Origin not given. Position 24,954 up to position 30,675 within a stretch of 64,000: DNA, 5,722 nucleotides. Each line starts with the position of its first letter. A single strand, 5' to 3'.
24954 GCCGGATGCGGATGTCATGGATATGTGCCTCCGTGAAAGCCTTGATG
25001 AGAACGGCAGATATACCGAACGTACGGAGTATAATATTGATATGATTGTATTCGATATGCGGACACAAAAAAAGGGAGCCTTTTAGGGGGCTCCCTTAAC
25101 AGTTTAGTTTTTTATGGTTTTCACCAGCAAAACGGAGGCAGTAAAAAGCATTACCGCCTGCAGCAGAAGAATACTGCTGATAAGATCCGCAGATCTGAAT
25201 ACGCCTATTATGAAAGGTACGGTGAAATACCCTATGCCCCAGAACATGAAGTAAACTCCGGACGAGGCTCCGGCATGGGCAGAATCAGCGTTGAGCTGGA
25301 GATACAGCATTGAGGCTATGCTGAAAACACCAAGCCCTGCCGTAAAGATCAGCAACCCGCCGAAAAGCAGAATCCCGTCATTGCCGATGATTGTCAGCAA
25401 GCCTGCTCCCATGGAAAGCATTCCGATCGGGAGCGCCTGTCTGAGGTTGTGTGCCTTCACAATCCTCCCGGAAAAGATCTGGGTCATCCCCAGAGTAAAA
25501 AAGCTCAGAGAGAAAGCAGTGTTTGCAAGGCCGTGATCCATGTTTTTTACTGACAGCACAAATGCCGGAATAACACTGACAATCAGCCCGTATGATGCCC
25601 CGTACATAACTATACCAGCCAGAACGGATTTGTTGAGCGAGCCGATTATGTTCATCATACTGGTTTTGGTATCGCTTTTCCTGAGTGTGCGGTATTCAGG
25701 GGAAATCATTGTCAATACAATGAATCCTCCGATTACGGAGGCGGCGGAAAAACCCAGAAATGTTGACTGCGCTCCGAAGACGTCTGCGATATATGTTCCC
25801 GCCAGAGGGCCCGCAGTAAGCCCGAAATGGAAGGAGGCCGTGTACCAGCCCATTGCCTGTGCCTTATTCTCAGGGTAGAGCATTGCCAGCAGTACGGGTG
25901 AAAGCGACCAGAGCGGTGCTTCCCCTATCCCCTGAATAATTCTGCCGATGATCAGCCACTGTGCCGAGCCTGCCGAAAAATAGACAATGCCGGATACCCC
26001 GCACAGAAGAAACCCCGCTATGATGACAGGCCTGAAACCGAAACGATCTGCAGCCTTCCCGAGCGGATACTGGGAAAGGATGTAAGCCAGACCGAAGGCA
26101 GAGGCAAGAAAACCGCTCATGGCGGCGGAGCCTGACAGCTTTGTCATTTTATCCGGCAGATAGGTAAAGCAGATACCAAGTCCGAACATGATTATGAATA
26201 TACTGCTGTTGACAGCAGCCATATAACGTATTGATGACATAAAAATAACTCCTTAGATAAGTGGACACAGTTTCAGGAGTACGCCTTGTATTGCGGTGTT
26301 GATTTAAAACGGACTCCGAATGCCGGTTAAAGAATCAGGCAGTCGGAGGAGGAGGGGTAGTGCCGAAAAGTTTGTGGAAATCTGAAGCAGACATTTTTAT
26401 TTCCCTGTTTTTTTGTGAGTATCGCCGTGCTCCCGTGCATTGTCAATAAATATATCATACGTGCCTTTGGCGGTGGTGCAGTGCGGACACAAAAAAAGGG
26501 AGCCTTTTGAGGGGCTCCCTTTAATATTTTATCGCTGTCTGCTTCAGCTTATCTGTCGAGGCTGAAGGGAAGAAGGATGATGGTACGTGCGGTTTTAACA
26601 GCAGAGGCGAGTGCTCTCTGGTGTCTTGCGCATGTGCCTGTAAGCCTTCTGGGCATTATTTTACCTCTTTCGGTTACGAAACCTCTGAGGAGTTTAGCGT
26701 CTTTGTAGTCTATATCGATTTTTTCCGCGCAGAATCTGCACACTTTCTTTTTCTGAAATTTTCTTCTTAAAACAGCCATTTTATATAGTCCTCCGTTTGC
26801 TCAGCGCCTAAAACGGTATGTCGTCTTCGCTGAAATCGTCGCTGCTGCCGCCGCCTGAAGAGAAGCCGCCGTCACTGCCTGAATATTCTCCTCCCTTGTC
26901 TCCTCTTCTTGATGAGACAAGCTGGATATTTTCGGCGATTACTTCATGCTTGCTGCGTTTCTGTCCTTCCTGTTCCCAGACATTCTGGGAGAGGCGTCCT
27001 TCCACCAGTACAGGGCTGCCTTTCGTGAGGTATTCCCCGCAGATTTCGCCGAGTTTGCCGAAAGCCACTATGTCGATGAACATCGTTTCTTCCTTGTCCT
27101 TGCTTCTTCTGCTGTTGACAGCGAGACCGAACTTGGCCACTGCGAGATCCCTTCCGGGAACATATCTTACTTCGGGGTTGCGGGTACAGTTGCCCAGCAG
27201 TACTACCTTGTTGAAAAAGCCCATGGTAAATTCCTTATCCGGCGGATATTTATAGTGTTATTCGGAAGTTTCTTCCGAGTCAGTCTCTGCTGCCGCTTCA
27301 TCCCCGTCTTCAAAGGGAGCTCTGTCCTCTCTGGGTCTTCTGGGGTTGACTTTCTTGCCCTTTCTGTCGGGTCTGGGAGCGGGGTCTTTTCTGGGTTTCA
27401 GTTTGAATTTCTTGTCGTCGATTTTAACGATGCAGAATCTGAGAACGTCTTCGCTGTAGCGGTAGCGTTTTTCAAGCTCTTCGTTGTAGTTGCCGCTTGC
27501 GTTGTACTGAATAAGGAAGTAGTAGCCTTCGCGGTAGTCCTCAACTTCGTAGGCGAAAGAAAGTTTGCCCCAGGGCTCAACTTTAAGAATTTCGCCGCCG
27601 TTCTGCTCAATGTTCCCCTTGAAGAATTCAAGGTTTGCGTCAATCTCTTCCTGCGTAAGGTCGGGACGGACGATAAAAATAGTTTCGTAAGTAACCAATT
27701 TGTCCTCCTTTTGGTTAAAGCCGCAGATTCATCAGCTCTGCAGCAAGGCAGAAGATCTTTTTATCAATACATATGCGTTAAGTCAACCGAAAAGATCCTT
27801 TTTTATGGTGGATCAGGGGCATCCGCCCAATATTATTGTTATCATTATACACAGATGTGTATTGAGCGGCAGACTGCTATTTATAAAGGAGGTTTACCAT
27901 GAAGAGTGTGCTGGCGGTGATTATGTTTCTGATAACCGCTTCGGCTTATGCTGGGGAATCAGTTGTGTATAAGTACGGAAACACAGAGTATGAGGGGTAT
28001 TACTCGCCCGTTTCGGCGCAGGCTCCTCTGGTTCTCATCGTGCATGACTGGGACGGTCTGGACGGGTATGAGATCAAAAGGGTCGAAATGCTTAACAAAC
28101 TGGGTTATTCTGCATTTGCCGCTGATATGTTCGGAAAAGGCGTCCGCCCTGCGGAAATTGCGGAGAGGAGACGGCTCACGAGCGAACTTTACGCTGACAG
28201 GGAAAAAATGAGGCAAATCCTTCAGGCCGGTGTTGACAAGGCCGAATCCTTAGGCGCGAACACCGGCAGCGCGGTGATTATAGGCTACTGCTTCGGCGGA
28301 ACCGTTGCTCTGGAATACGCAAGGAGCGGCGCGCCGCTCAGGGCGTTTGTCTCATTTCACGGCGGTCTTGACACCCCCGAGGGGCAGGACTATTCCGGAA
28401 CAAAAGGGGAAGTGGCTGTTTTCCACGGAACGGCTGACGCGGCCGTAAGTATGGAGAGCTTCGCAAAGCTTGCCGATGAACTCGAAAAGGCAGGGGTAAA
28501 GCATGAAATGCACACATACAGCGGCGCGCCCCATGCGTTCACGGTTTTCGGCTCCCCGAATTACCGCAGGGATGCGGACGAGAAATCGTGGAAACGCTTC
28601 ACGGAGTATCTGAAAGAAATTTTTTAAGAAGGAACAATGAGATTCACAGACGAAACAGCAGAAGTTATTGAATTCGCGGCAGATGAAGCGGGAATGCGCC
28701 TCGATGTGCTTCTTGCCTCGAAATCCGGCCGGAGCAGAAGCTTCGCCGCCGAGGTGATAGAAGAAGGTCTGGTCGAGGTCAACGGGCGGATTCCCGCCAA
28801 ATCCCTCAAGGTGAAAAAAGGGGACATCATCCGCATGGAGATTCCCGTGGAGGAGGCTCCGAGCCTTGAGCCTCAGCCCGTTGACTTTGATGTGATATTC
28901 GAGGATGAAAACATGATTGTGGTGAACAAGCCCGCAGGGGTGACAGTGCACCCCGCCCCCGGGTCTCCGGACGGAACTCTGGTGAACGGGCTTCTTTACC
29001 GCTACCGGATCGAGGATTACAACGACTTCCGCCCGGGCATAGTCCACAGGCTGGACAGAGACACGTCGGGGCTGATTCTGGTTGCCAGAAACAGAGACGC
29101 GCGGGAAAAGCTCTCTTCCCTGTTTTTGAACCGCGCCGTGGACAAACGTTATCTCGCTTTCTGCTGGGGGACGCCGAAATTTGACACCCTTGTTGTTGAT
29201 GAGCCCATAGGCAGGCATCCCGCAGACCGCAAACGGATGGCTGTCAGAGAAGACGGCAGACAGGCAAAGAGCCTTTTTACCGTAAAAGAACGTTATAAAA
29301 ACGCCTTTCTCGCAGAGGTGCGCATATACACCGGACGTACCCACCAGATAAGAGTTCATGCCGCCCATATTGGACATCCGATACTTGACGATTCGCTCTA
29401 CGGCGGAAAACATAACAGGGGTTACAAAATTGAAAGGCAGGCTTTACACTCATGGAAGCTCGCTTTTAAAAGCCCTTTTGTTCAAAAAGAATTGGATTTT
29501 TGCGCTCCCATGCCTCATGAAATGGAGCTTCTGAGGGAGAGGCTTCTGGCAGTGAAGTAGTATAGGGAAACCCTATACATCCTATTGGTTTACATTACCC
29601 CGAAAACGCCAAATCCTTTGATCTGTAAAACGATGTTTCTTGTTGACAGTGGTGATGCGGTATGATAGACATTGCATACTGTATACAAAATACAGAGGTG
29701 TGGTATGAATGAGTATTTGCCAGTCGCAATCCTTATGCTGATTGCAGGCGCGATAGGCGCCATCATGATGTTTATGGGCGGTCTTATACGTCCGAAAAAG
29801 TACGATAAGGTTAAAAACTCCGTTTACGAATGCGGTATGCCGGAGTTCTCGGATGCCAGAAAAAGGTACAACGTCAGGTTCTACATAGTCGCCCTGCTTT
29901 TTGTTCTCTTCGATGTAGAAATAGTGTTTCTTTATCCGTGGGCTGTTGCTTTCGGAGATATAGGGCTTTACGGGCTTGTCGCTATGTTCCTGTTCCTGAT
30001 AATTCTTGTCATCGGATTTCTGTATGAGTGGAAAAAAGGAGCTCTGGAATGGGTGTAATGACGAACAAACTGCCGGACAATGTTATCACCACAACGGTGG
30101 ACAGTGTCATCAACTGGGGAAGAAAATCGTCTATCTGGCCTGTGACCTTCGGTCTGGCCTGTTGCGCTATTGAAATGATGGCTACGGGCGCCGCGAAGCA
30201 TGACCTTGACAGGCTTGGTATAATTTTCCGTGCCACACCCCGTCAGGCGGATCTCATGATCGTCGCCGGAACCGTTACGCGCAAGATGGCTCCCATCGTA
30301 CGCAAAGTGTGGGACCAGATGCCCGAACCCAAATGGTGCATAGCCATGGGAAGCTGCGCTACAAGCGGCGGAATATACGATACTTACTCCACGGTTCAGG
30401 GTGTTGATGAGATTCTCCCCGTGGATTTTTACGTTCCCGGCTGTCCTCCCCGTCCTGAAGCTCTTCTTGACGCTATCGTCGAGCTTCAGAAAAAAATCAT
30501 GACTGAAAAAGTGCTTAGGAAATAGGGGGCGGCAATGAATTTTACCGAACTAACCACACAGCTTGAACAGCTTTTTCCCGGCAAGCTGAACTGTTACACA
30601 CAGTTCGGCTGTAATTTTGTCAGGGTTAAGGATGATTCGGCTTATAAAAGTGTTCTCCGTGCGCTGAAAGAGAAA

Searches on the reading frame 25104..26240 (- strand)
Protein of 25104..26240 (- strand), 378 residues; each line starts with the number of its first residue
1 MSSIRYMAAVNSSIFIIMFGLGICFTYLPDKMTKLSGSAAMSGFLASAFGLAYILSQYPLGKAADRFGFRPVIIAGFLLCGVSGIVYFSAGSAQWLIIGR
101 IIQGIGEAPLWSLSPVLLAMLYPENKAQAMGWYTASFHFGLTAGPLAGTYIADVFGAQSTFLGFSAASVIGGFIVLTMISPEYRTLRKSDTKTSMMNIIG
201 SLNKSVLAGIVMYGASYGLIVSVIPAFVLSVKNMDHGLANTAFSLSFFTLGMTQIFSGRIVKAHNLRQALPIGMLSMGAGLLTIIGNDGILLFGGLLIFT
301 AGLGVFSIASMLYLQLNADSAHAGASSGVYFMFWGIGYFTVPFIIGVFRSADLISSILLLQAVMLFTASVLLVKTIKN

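Call 9: search_protein_families(library=pfam, proteins=[window:25104-26240:-])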
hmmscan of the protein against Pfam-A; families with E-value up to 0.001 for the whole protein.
window:25104-26240:- (378 aa): 3 families
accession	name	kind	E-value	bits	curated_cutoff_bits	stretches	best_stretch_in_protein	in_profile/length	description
PF07690.21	MFS_1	-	2.6e-44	152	33.4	1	13-341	4-346/347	Major Facilitator Superfamily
PF06779.20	MFS_4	-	5.2e-10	39.6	26.3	1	15-173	202-361/364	Uncharacterised MFS-type transporter YbfB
PF00083.30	Sugar_tr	-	1.6e-06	27.7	22.3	1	38-130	44-139/452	Sugar (and other) transporter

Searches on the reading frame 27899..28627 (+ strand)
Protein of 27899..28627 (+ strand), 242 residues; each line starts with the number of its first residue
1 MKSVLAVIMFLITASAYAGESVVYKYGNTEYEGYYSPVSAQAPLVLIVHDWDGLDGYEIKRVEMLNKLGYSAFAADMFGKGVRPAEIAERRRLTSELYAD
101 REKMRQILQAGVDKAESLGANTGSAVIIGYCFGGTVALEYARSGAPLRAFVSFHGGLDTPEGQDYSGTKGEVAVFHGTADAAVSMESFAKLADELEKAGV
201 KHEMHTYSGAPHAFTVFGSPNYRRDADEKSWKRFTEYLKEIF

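Call 9: search_protein_families(library=pfam, proteins=[window:27899-28627:+])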
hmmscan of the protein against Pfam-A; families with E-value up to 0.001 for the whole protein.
window:27899-28627:+ (242 aa): 4 families
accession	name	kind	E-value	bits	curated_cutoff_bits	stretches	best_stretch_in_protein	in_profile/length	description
PF01738.24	DLH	-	1.7e-42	145.9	21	1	35-241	6-216/217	Dienelactone hydrolase family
PF00326.27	Peptidase_S9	-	1.5e-07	31.5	22.6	1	170-239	145-211/213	Prolyl oligopeptidase family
PF12146.15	Hydrolase_4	-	0.00011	22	27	0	62-149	24-103/239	Serine aminopeptidase, S33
PF02230.22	Abhydrolase_2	-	0.00027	21.3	23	1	106-213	88-200/217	Phospholipase/Carboxylesterase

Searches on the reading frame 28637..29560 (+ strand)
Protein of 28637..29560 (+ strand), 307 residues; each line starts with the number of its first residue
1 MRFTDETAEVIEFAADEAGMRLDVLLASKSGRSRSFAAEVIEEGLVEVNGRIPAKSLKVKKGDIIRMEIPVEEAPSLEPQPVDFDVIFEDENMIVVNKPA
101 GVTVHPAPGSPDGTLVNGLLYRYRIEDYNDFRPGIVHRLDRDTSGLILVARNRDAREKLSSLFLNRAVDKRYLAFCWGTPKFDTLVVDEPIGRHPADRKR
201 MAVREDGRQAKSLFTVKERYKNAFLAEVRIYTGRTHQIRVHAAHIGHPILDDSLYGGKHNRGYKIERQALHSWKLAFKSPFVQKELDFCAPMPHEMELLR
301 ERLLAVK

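Call 9: search_protein_families(library=pfam, proteins=[window:28637-29560:+])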
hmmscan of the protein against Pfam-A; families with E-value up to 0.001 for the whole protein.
window:28637-29560:+ (307 aa): 2 families
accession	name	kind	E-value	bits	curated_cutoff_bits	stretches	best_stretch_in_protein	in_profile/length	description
PF00849.27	PseudoU_synth_2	-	2.4e-32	112.7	26.8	1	92-244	1-152/152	RNA pseudouridylate synthase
PF01479.30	S4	-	5.7e-09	36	22.8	1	20-65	1-48/48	S4 domain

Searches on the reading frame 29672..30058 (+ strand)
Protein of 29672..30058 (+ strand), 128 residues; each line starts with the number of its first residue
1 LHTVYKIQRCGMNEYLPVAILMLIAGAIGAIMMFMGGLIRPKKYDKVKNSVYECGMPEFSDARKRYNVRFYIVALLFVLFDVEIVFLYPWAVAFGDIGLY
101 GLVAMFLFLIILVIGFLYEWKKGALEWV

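Call 6: search_protein_families(library=pfam, proteins=[window:29672-30058:+])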
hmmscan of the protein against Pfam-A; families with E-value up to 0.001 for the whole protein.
window:29672-30058:+ (128 aa): 1 family
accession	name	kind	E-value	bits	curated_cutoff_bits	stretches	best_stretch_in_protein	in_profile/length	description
PF00507.24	Oxidored_q4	-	6.3e-39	132.6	23.3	1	30-127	2-99/99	NADH-ubiquinone/plastoquinone oxidoreductase, chain 3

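Call 7: search_protein_families(library=ncbifam, proteins=[window:29672-30058:+])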
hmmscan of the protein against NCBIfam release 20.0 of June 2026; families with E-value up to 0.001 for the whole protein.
window:29672-30058:+ (128 aa): 6 families
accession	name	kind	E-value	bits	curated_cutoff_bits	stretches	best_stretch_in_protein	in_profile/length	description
NF005839.0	PRK07756.1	equivalog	6.2e-36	123.4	163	1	12-128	6-122/122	NADH-quinone oxidoreductase subunit A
NF005922.0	PRK07928.1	equivalog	4.5e-34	117.4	155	1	12-127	1-118/119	NADH-quinone oxidoreductase subunit A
NF006303.0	PRK08489.1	equivalog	7.1e-33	113.9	145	1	14-127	9-125/129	NAD(P)H-quinone oxidoreductase subunit 3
NF005022.0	PRK06432.1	equivalog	5.3e-12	45.9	164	1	52-128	74-150/151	NADH dehydrogenase subunit A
NF004729.0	PRK06073.1-5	equivalog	0.00036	20.5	94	1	11-114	8-113/134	NADH dehydrogenase subunit A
NF004726.0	PRK06073.1-1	equivalog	0.00052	20.1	150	1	19-117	13-108/129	NADH dehydrogenase subunit A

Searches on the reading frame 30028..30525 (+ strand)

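Call 6: search_protein_families(library=pfam, proteins=[window:30028-30525:+])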
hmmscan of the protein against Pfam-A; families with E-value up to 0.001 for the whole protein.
window:30028-30525:+ (165 aa): 1 family
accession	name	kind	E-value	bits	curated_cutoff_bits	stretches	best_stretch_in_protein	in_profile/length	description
PF01058.29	Oxidored_q6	-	5.1e-31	107.5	27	1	45-153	1-128/128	NADH ubiquinone oxidoreductase, 20 Kd subunit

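Call 7: search_protein_families(library=ncbifam, proteins=[window:30028-30525:+])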
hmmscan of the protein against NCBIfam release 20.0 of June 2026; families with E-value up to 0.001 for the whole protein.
window:30028-30525:+ (165 aa): 17 families
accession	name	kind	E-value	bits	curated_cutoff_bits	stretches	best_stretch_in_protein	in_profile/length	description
NF005012.1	PRK06411.1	subfamily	1.5e-76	255.5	116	1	11-162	11-163/166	NADH-quinone oxidoreductase subunit NuoB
TIGR01957.1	nuoB_fam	subfamily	8.4e-73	243.1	142.7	1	18-159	1-144/145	NADH-quinone oxidoreductase subunit B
NF011390.0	PRK14815.1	equivalog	3.4e-71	238.3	281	1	14-164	13-164/183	NADH dehydrogenase subunit B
NF011394.0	PRK14819.1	equivalog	4.9e-69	232.8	312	1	18-162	15-161/264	NADH-quinone oxidoreductase subunit B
NF009808.0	PRK13292.1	equivalog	4e-66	223.4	1156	1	13-160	4-152/791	NADH-quinone oxidoreductase subunit B/C/D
NF011388.0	PRK14813.1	equivalog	1.6e-61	207.5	294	1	8-162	1-158/189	NADH dehydrogenase subunit B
NF011393.0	PRK14818.1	equivalog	3e-60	202.6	255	1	19-163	16-161/173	NADH dehydrogenase subunit B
NF011391.0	PRK14816.1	equivalog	2.3e-58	197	283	1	17-162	35-182/196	NADH-quinone oxidoreductase subunit B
NF011395.0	PRK14820.1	equivalog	3.1e-58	196.5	263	1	19-164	18-164/180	NADH-quinone oxidoreductase subunit B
NF011389.0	PRK14814.1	equivalog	1e-57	195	285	1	13-160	12-160/186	NADH dehydrogenase subunit B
NF011392.0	PRK14817.1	equivalog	6.6e-53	179.1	271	1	21-159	23-162/182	NADH-quinone oxidoreductase subunit B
TIGR03294.1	FrhG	equivalog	2.2e-07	30.8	245.5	1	73-155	50-142/228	coenzyme F420 hydrogenase subunit gamma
NF045875.1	F420_non_VhuG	exception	1.4e-06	27.8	450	1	121-154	131-164/286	F420-non-reducing hydrogenase subunit VhuG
NF007779.0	PRK10468.1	equivalog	2.5e-05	23.4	659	1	88-152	135-204/372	hydrogenase 2 small subunit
NF040831.1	sulfhyd_ShyD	equivalog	4.3e-05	23.2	460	0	125-157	119-151/240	NAD(P)-dependent hydrogenase/sulfhydrogenase 2 subunit delta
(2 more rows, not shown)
